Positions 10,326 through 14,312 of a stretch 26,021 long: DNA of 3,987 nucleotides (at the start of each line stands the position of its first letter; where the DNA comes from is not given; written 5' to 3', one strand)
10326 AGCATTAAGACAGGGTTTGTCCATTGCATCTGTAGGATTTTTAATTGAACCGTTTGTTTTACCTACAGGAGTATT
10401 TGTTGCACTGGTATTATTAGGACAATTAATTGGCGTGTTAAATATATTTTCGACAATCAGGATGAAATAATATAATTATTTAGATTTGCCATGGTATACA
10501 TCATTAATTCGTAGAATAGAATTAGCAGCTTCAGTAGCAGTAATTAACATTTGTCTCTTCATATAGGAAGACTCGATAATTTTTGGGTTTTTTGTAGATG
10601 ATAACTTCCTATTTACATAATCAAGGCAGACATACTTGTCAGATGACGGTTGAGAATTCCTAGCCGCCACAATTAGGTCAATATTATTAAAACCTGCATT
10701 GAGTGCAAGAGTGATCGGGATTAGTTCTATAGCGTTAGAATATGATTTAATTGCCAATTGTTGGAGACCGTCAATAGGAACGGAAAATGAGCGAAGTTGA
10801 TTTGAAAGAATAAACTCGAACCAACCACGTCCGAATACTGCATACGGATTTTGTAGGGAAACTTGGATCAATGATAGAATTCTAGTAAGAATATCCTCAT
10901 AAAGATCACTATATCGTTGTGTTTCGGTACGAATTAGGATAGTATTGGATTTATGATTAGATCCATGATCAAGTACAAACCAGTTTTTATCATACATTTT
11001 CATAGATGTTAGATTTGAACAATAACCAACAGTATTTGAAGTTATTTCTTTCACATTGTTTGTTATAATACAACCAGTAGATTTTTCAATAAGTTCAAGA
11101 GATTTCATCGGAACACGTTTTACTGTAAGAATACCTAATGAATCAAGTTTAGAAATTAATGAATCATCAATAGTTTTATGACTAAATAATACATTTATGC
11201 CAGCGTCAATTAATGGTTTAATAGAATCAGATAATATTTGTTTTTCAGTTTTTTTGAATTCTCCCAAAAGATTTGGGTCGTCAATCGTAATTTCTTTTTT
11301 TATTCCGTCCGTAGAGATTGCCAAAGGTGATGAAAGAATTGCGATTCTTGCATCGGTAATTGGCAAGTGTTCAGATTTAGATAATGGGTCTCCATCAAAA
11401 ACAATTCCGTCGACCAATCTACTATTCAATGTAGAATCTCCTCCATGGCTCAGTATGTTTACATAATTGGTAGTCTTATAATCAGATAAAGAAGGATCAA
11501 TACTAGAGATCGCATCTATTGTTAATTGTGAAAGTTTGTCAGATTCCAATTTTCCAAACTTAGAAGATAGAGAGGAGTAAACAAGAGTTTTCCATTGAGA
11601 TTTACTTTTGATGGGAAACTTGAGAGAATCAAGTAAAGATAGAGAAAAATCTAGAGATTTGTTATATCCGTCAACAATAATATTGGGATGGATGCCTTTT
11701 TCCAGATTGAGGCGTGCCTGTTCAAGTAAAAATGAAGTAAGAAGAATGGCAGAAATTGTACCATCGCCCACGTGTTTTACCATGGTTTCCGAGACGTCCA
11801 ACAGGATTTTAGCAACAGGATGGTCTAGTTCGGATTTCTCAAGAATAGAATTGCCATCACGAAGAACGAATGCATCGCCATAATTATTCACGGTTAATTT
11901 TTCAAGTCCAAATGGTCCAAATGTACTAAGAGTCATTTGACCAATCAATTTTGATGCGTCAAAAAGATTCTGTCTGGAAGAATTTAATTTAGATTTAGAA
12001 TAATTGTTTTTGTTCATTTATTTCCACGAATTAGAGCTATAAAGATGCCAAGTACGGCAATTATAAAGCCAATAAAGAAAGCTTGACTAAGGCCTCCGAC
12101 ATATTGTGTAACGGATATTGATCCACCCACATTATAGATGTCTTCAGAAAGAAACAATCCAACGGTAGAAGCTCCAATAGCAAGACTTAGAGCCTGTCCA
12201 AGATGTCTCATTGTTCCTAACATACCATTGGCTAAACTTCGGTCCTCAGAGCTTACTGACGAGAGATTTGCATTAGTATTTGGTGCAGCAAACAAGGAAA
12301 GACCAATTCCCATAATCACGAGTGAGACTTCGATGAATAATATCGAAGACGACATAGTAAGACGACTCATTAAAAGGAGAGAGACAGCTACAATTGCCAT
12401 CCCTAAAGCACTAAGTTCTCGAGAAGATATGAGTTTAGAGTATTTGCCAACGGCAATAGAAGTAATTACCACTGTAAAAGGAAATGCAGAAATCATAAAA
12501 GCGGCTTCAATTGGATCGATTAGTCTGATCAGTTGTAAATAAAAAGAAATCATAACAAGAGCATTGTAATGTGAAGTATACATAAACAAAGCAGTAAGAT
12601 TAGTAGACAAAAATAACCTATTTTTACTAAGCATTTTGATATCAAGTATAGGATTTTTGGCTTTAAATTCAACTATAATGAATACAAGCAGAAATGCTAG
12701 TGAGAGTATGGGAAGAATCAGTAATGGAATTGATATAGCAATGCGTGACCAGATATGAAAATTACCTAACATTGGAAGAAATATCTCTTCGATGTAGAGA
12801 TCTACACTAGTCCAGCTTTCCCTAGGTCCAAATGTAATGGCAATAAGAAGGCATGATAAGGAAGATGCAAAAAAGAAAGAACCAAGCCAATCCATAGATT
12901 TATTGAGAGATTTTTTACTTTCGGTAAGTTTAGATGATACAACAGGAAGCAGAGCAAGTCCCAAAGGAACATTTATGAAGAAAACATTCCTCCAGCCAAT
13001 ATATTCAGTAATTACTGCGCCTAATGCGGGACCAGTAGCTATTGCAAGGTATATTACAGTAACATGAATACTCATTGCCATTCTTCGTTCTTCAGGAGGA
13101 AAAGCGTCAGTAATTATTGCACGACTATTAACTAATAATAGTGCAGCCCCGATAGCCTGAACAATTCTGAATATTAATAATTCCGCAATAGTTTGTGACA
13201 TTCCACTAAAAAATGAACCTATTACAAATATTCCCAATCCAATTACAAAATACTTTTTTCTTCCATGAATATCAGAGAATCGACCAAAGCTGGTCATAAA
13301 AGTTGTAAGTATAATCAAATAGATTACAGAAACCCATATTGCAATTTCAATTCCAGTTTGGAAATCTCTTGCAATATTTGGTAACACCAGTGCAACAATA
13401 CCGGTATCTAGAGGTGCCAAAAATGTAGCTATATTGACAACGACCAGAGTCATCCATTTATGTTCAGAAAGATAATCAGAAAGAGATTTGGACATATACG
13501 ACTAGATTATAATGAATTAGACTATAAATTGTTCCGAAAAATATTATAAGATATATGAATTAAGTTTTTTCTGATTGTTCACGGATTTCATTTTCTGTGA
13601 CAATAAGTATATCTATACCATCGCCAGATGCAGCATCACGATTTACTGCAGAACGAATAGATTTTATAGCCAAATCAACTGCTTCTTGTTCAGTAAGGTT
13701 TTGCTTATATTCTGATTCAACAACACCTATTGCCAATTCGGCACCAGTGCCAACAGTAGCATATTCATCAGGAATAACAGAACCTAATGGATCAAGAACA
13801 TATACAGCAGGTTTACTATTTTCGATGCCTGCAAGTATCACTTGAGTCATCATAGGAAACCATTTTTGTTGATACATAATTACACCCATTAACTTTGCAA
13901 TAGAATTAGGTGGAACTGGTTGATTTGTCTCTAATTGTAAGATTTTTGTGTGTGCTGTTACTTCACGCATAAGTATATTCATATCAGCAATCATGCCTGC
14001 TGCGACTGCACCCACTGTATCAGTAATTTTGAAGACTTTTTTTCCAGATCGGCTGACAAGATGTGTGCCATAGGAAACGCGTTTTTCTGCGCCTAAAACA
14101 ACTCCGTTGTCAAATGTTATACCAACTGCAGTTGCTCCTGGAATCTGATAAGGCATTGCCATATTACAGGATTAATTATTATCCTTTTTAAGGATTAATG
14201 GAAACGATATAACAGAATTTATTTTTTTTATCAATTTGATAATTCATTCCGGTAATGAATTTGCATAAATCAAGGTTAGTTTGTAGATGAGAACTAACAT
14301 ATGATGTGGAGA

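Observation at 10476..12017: Thermosome paralogue with eroded ATP-binding and hydrolysis motifs: a possible ATPase-dead chaperonin-like protein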

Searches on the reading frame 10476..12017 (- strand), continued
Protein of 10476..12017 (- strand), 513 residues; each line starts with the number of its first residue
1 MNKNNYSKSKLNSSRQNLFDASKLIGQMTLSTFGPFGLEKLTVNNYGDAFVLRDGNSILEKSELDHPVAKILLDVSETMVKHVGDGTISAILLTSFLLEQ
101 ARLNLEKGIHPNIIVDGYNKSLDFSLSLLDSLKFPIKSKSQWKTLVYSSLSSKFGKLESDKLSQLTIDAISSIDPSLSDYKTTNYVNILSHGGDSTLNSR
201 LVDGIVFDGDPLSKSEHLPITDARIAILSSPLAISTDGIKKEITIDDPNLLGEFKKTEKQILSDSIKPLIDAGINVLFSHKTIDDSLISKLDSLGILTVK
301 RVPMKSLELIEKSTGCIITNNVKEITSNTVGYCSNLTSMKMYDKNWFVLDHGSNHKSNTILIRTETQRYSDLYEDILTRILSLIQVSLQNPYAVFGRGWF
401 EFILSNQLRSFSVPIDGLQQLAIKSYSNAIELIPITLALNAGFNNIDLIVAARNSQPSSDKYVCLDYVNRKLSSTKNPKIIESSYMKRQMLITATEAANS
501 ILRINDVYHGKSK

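Call 53: list_cluster_members(proteins=[P0072, P0024, P0012, P0013, P0014, P0023, P0031, P0033, P0069, P0073])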
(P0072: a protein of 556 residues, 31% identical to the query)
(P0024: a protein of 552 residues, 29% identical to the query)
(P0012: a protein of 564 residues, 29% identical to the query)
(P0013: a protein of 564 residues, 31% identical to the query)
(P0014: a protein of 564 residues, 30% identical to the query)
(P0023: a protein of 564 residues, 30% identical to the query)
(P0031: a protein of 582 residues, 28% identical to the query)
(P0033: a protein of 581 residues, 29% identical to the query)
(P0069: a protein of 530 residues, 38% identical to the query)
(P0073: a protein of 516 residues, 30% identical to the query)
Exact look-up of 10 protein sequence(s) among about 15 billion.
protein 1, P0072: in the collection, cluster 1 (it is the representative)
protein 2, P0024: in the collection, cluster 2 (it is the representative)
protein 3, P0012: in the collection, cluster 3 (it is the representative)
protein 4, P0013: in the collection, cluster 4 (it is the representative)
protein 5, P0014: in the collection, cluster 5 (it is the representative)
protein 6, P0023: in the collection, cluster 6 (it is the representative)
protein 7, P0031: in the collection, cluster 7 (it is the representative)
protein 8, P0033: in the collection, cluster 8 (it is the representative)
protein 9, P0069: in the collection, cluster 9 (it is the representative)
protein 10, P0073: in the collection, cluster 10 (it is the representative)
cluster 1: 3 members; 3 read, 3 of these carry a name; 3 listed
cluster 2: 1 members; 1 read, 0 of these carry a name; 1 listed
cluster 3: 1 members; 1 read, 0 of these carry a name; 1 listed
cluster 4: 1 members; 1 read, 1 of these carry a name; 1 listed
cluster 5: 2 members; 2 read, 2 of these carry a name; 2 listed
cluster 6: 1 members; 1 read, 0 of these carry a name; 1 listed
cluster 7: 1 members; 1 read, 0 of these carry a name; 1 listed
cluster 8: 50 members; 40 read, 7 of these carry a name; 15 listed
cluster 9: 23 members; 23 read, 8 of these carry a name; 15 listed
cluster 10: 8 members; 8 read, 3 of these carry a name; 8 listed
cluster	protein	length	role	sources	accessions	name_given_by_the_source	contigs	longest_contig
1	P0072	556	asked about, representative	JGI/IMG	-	thermosome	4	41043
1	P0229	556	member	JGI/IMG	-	thermosome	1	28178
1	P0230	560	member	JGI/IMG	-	thermosome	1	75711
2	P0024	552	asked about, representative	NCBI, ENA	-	-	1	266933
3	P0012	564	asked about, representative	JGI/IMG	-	-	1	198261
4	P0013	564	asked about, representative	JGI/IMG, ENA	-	chaperonin GroEL (HSP60 family)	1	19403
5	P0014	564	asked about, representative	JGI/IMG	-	chaperonin GroEL (HSP60 family)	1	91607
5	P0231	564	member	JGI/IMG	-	chaperonin GroEL (HSP60 family)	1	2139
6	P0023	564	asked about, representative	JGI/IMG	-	-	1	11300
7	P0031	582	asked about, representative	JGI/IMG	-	-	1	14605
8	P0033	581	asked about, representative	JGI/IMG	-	-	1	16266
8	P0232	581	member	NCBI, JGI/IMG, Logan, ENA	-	chaperonin GroEL (HSP60 family)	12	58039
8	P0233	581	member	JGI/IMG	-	chaperonin GroEL (HSP60 family)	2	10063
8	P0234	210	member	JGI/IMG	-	chaperonin GroEL (HSP60 family)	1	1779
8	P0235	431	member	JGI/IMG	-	chaperonin GroEL (HSP60 family)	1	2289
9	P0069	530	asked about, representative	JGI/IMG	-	-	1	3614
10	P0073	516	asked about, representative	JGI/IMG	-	-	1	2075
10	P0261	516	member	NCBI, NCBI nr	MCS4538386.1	MAG: TCP-1/cpn60 chaperonin family protein [Thaumarchaeota archaeon] | TCP-1/cpn60 chaperonin family protein [Nitrososphaerota archaeon]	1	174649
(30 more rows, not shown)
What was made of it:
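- Tried and rejected: Cluster names (call 53).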

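Call 56: fold_search(model_id=the predicted structure, library=pdb)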
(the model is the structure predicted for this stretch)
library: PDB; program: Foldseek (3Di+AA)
matches with E <= 10: 618; with E <= 0.001: 572
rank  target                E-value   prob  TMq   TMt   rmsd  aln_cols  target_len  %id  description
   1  3izi_A                2.3e-38  1.00  0.88  0.88   2.9       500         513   28  Mm-cpn rls with ATP (released 2011-02-02)
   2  9cpk_A                2.6e-38  1.00  0.90  0.90   3.1       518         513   27  D8 symmetry reconstruction of MmCPn in closed state (released 2025-07-30)
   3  5w79_A                3.9e-37  1.00  0.85  0.85   3.6       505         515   28  Crystal Structure of the Group II Chaperonin from Methanococcus Maripaludis, Cysteine-less mutant in the Apo State (released 2018-06-20)
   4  3rus_A                4.4e-37  1.00  0.88  0.87   2.7       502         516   28  Crystal structure of Cpn-rls in complex with ADP from Methanococcus maripaludis (released 2012-01-04)
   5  1q3r_A                9.5e-37  1.00  0.88  0.87   2.7       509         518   28  Crystal structure of the chaperonin from Thermococcus strain KS-1 (nucleotide-free form of single mutant) (released 2004-01-27)
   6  1q2v_A                1.2e-36  1.00  0.88  0.87   2.8       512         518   27  Crystal structure of the chaperonin from Thermococcus strain KS-1 (nucleotide-free form) (released 2004-01-27)
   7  3ruq_A                1.2e-36  1.00  0.88  0.87   3.0       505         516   28  Crystal structure of Cpn-WT in complex with ADP from Methanococcus maripaludis (released 2012-01-04)
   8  1a6d_B                1.3e-36  1.00  0.87  0.89   3.1       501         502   28  THERMOSOME FROM T. ACIDOPHILUM (released 1999-03-23)
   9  3kfb_A                1.8e-36  1.00  0.87  0.88   2.8       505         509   28  Crystal structure of a group II chaperonin from Methanococcus maripaludis (released 2010-06-23)
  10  1q3s_A                1.8e-36  1.00  0.88  0.87   2.7       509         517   28  Crystal structure of the chaperonin from Thermococcus strain KS-1 (FormIII crystal complexed with ADP) (released 2004-01-27)
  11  3j02_A                1.9e-36  1.00  0.85  0.89   2.7       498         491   26  Lidless D386A Mm-cpn in the pre-hydrolysis ATP-bound state (released 2011-05-18)
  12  3j3x_A                4.1e-36  1.00  0.89  0.89   2.5       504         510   28  Independent reconstruction of Mm-cpn cryo-EM density map from half dataset in the closed state (training map) (released 2013-05-29)
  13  7nvn_E                1.2e-35  1.00  0.86  0.83   3.2       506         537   23  Human TRiC complex in closed state with nanobody and tubulin bound (released 2022-03-02)
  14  7nvl_E                2.0e-35  1.00  0.87  0.83   3.1       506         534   23  Human TRiC complex in closed state with nanobody bound (Consensus Map) (released 2022-03-02)
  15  1a6d_A                3.0e-35  1.00  0.88  0.90   2.9       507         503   27  THERMOSOME FROM T. ACIDOPHILUM (released 1999-03-23)
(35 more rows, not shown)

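Call 66: find_encoding_contigs(protein=P0261, flank=8000, max_places=2)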
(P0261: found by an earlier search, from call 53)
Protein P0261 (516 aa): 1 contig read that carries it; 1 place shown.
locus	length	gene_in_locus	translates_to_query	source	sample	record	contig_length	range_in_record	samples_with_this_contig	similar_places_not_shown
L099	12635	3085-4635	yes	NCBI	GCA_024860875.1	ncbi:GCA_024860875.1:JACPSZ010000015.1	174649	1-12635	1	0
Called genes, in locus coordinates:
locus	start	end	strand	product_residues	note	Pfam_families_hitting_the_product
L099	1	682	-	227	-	?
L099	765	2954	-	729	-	PF01011:PQQ, PF13570:Beta-prop_ACSF4 (faint), PF01011:PQQ, PF13360:PQQ_2 (weak)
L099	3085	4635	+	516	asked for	PF00118:Cpn60_TCP1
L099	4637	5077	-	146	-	-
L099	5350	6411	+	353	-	PF00579:tRNA-synt_1b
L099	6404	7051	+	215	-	PF03483:B3_4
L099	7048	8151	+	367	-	PF00155:Aminotran_1_2, PF01041:DegT_DnrJ_EryC1, PF01212:Beta_elim_lyase (weak)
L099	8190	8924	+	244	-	PF00535:Glycos_transf_2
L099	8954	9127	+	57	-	-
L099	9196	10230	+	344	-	PF08541:ACP_syn_III_C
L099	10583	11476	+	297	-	PF00872:Transposase_mut (faint), PF13610:DDE_Tnp_IS240, PF13683:rve_3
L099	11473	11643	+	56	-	-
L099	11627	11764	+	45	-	-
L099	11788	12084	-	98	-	-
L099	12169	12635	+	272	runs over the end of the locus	-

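Call 86: find_encoding_contigs(protein=P0024, flank=10000, max_places=2)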
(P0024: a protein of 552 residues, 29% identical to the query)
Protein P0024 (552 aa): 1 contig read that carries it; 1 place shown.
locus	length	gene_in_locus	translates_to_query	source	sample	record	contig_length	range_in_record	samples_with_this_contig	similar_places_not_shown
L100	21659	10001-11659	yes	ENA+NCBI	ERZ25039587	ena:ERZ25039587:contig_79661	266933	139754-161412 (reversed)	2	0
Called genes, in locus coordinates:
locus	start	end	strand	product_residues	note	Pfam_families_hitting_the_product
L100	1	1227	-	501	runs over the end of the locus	-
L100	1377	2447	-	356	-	-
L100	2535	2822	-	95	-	-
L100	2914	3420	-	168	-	PF03807:F420_oxidored (weak)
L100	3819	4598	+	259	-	PF06053:DUF929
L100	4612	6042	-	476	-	PF00884:Sulfatase, PF01663:Phosphodiest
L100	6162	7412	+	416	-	PF13439:Glyco_transf_4, PF00534:Glycos_transf_1, PF13692:Glyco_trans_1_4, PF13524:Glyco_trans_1_2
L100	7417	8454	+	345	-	PF03706:LPG_synthase_TM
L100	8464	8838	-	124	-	PF21473:OB_Ssb-like, PF01336:tRNA_anti-codon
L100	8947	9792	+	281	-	PF01656:CbiA, PF09140:MipZ (weak), PF10609:ParA, PF13614:AAA_31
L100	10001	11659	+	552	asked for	PF00118:Cpn60_TCP1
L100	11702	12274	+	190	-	PF13238:AAA_18, PF13207:AAA_17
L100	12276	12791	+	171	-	PF01956:EMC3_TMCO1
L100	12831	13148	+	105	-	PF01199:Ribosomal_L34e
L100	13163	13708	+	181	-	PF13189:Cytidylate_kin2, PF13238:AAA_18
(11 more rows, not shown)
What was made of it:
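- Tried and rejected: Context of P0024 (call 86).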

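Call 87: find_related_loci(query=A2, collection=metagenome_contigs, flank=4000)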
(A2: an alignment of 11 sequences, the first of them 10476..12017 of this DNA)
Query A2 (513 aa) in metagenome_contigs; peptide patterns used: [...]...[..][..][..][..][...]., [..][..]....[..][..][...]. (x = any residue, [..] = any of these).
174 stretches matched a pattern; 16 encode a relative of the query (tblastn E <= 1e-3); 16 distinct loci.
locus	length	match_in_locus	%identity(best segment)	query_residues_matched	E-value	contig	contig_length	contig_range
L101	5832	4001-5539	100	1-513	0e+0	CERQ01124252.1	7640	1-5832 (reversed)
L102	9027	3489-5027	98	1-513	0e+0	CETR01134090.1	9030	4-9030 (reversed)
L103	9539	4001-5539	97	1-513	0e+0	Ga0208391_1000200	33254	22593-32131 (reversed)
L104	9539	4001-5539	96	1-513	0e+0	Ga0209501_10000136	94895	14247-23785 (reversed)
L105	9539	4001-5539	96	1-513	0e+0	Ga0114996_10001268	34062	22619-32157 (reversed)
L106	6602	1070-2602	79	1-511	0e+0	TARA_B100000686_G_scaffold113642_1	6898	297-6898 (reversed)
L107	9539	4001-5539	76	1-513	0e+0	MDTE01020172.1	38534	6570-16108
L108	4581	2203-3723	79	7-513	0e+0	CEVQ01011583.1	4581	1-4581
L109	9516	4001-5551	59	1-513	0e+0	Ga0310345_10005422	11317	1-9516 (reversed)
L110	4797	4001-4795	97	1-265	2e-166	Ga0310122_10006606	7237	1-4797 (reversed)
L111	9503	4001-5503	46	9-509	6e-146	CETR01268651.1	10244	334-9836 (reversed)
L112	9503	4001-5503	45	9-509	4e-144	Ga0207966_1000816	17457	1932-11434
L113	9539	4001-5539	78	1-513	0e+0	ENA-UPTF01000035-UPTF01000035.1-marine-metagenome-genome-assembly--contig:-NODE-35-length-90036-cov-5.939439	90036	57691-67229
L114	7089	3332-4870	37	1-509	3e-101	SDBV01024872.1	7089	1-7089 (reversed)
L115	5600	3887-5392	30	4-511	2e-79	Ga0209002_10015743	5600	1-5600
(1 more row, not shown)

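Call 95: find_encoding_contigs(protein=P0072, flank=10000, max_places=2)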
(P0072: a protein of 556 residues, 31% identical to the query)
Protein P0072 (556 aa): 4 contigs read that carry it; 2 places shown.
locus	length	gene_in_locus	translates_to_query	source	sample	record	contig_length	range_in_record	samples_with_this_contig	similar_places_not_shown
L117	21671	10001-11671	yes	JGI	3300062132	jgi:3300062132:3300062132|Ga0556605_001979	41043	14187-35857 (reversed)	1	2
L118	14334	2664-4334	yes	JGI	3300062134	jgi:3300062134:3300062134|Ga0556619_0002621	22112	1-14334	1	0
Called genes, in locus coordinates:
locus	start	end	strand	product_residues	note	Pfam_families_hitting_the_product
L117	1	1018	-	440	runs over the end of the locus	PF04894:Nre_N, PF04895:Nre_C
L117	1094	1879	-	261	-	-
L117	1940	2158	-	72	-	-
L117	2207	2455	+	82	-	PF14117:DUF4287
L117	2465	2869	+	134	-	PF07366:SnoaL (weak), PF12680:SnoaL_2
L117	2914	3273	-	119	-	-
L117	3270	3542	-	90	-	-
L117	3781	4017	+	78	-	-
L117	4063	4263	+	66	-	-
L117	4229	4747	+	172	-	PF13473:Cupredoxin_1, PF00127:Copper-bind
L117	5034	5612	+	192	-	PF01980:TrmO_N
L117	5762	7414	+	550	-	PF03193:RsgA_GTPase (faint), PF13476:AAA_23 (faint), PF00005:ABC_tran, PF01078:Mg_chelatase (faint), PF02463:SMC_N (faint), PF13191:AAA_16 (faint), PF13401:AAA_22 (faint), PF00005:ABC_tran, +4 more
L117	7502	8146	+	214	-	PF07155:ECF-ribofla_trS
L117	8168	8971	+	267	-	PF02361:CbiQ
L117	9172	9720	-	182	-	-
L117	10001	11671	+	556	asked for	PF00118:Cpn60_TCP1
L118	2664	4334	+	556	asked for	PF00118:Cpn60_TCP1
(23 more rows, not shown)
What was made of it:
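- Tried and rejected: Context of P0072 (call 95).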

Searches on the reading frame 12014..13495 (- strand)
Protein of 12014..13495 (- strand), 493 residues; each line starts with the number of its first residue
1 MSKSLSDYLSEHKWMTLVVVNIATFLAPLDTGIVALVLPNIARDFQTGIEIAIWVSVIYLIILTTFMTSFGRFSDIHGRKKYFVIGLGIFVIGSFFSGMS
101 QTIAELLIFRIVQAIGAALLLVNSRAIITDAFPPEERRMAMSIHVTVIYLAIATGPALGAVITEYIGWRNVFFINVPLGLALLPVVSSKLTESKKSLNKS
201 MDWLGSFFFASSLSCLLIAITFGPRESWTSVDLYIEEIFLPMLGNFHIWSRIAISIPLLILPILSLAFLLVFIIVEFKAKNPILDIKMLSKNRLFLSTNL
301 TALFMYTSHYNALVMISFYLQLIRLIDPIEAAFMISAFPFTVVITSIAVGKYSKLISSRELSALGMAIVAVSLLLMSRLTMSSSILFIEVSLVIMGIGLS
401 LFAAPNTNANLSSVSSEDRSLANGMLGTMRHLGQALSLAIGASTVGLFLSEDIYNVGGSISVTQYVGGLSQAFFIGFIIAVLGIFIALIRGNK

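Call 8: search_protein_families(library=pfam, proteins=[window:12014-13495:-], max_evalue=0.001)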
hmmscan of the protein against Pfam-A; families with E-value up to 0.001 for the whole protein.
window:12014-13495:- (493 aa): 3 families
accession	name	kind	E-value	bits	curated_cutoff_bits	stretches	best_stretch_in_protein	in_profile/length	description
PF07690.21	MFS_1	-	7.9e-42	143.8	33.4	2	22-267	3-235/347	Major Facilitator Superfamily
PF00083.30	Sugar_tr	-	1.8e-06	27.5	22.3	1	53-193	49-194/452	Sugar (and other) transporter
PF05977.19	MFS_3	-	1.1e-05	24.6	27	1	71-187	66-187/524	Transmembrane secretion effector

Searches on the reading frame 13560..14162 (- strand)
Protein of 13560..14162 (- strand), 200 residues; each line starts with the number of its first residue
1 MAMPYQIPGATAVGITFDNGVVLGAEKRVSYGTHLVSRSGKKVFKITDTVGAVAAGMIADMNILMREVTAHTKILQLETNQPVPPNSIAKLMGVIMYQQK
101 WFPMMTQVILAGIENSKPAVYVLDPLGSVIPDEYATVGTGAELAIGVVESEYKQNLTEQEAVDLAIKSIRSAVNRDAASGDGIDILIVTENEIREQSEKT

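Call 8: search_protein_families(library=pfam, proteins=[window:13560-14162:-], max_evalue=0.001)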
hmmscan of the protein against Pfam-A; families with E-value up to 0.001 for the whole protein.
window:13560-14162:- (200 aa): 1 family
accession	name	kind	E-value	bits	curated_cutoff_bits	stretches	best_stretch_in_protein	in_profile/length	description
PF00227.31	Proteasome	-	4.4e-48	163.9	22.4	1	9-188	4-189/189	Proteasome subunit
